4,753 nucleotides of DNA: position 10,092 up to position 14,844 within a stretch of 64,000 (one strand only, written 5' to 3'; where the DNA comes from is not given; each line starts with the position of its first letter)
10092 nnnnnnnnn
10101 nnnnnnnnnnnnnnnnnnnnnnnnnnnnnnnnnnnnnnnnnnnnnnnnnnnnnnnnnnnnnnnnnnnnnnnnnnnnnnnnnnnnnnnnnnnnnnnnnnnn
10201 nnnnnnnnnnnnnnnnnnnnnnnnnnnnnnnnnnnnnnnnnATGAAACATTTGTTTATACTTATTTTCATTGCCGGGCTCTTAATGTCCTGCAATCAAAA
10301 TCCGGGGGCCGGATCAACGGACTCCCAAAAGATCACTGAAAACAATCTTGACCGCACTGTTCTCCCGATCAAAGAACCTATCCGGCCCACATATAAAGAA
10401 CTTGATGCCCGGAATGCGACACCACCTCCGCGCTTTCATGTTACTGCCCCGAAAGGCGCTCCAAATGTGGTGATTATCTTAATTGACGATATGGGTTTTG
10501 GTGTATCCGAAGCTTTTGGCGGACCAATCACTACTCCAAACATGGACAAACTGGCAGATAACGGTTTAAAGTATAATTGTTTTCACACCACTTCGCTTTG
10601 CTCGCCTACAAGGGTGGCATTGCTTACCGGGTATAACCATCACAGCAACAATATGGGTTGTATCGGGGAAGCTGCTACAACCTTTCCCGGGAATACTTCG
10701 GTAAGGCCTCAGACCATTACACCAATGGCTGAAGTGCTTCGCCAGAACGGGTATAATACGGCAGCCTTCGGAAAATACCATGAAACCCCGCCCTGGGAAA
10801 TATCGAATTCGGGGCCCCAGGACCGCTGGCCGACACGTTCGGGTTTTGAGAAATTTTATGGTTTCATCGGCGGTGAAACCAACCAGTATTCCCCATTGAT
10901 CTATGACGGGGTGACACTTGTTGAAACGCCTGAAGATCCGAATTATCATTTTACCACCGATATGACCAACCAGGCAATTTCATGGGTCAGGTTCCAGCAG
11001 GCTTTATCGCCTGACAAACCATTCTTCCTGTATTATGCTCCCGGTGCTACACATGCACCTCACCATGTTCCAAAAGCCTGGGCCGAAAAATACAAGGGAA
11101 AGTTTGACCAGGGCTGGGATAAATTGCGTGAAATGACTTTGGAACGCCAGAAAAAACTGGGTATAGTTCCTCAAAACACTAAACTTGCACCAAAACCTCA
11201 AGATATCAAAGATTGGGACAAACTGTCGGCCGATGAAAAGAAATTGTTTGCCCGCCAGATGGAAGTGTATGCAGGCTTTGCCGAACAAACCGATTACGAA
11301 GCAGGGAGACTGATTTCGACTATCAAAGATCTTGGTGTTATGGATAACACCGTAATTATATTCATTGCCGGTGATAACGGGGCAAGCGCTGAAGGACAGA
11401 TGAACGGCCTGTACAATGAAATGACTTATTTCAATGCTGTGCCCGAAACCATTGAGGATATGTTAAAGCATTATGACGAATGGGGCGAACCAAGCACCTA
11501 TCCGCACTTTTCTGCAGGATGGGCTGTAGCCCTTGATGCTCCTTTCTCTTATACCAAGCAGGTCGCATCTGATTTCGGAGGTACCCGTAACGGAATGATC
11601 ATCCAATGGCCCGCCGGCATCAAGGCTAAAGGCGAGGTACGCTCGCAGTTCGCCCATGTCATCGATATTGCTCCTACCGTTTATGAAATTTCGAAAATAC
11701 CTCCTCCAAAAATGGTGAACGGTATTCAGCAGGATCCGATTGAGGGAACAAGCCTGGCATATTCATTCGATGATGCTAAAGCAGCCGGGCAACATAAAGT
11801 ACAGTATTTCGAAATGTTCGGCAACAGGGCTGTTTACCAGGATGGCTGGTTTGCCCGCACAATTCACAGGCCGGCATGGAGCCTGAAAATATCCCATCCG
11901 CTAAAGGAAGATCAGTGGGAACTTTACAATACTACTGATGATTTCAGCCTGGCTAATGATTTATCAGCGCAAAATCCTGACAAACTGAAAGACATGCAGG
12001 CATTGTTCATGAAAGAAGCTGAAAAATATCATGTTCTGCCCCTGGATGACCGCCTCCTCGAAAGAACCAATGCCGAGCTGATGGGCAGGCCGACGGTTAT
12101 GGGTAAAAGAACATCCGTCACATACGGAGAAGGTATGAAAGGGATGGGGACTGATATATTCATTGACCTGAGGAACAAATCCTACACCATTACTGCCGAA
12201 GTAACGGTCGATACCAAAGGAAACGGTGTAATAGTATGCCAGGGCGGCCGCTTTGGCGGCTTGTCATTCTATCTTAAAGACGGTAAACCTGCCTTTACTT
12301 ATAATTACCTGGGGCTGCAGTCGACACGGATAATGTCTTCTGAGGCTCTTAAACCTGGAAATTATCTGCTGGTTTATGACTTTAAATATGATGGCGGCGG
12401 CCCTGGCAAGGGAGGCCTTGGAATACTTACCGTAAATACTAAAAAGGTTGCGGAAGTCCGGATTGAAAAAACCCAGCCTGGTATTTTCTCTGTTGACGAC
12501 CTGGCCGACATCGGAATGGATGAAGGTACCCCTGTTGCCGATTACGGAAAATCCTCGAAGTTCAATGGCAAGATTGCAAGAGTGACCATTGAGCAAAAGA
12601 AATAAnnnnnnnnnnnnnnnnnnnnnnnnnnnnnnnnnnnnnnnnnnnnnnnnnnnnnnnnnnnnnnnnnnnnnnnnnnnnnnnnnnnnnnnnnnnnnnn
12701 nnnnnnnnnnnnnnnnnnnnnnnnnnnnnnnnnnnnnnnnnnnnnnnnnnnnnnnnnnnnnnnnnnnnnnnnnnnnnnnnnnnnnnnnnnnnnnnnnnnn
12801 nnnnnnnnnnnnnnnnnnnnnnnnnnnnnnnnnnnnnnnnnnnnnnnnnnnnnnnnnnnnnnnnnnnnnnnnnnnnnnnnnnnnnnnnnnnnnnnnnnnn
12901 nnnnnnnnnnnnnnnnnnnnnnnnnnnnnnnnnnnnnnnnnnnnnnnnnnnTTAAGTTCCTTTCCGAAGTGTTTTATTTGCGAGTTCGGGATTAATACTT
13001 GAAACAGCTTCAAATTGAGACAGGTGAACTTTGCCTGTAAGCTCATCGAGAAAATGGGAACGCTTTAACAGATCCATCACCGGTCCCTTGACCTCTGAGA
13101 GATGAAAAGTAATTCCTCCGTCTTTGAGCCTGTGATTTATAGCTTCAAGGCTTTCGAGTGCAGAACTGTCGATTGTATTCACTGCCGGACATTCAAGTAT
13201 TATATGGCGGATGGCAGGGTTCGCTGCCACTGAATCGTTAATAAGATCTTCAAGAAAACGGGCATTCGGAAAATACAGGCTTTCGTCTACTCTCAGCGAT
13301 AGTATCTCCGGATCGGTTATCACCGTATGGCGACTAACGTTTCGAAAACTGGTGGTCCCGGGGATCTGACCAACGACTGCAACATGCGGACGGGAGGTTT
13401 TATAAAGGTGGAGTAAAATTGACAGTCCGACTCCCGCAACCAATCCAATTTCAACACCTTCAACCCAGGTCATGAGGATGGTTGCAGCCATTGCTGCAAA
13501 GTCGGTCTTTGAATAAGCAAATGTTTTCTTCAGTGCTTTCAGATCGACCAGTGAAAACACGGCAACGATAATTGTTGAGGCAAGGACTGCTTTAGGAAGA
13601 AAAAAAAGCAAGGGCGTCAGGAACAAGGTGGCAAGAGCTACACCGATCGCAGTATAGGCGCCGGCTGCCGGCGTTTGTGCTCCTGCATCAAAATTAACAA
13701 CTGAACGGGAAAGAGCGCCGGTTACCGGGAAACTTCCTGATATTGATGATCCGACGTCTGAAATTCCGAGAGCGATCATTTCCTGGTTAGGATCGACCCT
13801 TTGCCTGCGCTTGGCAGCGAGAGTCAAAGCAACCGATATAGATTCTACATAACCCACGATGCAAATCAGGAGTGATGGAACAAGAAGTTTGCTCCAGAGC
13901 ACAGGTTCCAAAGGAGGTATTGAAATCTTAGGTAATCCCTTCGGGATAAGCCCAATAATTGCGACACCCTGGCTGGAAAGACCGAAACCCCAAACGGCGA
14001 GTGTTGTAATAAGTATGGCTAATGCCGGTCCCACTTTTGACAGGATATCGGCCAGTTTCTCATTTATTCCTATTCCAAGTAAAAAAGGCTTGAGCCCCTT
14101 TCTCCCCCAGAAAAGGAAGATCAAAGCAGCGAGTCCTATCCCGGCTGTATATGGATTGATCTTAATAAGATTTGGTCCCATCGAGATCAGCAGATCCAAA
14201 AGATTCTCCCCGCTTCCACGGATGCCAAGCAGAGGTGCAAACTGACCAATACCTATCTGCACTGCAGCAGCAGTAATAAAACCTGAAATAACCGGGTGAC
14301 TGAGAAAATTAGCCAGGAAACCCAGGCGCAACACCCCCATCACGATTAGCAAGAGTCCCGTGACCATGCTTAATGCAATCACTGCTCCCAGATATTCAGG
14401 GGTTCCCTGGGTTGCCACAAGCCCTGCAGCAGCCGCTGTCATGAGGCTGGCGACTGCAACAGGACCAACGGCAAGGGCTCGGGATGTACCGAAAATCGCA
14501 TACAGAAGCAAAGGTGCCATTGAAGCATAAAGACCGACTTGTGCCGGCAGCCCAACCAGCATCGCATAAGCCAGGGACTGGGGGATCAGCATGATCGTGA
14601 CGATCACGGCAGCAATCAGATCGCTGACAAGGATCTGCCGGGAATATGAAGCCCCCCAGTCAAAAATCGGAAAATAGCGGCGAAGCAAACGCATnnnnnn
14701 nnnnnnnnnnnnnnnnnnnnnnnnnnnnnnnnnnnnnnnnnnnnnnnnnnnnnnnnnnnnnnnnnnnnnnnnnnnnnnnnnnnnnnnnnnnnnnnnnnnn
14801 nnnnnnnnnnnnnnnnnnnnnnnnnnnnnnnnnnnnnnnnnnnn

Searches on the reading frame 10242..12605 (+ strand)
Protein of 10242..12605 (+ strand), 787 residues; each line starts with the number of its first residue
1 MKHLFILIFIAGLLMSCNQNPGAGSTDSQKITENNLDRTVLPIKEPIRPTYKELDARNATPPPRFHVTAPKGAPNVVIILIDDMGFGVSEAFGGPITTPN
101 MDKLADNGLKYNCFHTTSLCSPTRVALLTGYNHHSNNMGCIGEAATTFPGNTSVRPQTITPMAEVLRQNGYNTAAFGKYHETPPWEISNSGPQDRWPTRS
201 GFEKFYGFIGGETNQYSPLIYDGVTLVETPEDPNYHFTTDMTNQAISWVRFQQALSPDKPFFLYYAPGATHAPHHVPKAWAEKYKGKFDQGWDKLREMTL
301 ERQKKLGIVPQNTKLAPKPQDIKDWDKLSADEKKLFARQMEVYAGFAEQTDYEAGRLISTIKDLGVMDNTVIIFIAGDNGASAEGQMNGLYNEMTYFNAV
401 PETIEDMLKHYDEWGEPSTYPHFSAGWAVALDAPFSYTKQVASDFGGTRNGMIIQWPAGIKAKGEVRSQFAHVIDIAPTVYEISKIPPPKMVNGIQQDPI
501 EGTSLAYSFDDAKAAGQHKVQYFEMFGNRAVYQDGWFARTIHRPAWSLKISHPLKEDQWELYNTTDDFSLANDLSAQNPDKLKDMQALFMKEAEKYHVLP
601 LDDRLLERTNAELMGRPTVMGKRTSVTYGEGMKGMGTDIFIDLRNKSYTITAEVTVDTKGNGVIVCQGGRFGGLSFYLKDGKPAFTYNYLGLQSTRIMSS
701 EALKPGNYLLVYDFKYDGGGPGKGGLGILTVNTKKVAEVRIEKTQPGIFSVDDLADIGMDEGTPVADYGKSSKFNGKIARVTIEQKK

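Call 10: search_protein_families(library=pfam, proteins=[window:10242-12605:+], max_evalue=0.001)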
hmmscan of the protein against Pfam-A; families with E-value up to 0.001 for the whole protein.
window:10242-12605:+ (787 aa): 2 families
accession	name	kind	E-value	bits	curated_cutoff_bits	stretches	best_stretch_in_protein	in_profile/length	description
PF00884.28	Sulfatase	-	1.2e-57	196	25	1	74-482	1-297/301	Sulfatase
PF16347.10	SGSH_C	-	3e-06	27.9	29.3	1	449-577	17-134/154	N-sulphoglucosamine sulphohydrolase, C-terminal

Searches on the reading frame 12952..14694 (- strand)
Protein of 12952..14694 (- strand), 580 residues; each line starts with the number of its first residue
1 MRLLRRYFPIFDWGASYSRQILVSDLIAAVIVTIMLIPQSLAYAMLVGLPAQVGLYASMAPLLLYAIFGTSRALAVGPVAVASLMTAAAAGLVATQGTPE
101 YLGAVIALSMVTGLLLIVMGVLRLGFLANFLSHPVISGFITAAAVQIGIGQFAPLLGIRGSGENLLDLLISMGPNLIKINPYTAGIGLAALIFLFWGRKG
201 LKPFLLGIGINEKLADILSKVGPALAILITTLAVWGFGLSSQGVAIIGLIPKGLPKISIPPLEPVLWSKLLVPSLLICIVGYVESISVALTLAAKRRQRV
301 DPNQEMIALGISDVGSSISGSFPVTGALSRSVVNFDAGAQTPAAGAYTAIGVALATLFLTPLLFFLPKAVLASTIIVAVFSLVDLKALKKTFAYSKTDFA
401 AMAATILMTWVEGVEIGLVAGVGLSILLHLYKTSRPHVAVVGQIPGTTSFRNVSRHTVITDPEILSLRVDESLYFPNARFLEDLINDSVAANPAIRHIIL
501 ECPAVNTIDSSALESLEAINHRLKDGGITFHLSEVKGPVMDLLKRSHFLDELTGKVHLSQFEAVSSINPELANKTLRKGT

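Call 10: search_protein_families(library=pfam, proteins=[window:12952-14694:-], max_evalue=0.001)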
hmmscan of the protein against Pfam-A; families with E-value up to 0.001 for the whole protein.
window:12952-14694:- (580 aa): 2 families
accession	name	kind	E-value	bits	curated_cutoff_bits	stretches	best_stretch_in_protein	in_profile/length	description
PF00916.26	Sulfate_transp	-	1.4e-96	324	23.2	1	22-405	1-380/380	Sulfate permease family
PF01740.26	STAS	-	2.6e-15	56.5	22.6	1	460-556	6-99/106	STAS domain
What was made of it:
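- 12952..14694 (-): SulP-family anion transporter with a STAS domain, 580 aa. Pfam Sulfate_transp 1.4e-96 plus STAS (call 10).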

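Call 36: search_protein_families(library=ncbifam, proteins=[window:12952-14694:-], max_evalue=0.01)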
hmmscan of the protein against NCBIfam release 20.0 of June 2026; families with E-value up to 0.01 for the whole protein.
window:12952-14694:- (580 aa): 4 families
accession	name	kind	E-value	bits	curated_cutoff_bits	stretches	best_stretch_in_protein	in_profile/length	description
TIGR00815.1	sulP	subfamily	4.2e-122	408.5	380.45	1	9-551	1-552/565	sulfate permease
NF008660.1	PRK11660.1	equivalog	1.6e-45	155.6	614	1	13-550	20-547/572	C4-dicarboxylic acid transporter DauA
NF050096.1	BicarbTportBicA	equivalog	2.5e-29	102.2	880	1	22-426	12-397/547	bicarbonate transporter BicA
TIGR00377.1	ant_ant_sig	superfamily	8.9e-06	25.6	53.45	1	467-550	16-98/108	anti-sigma factor antagonist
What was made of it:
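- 12952..14694 (-): TIGR00815 408 bits, above its 380-bit cut-off (call 36).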
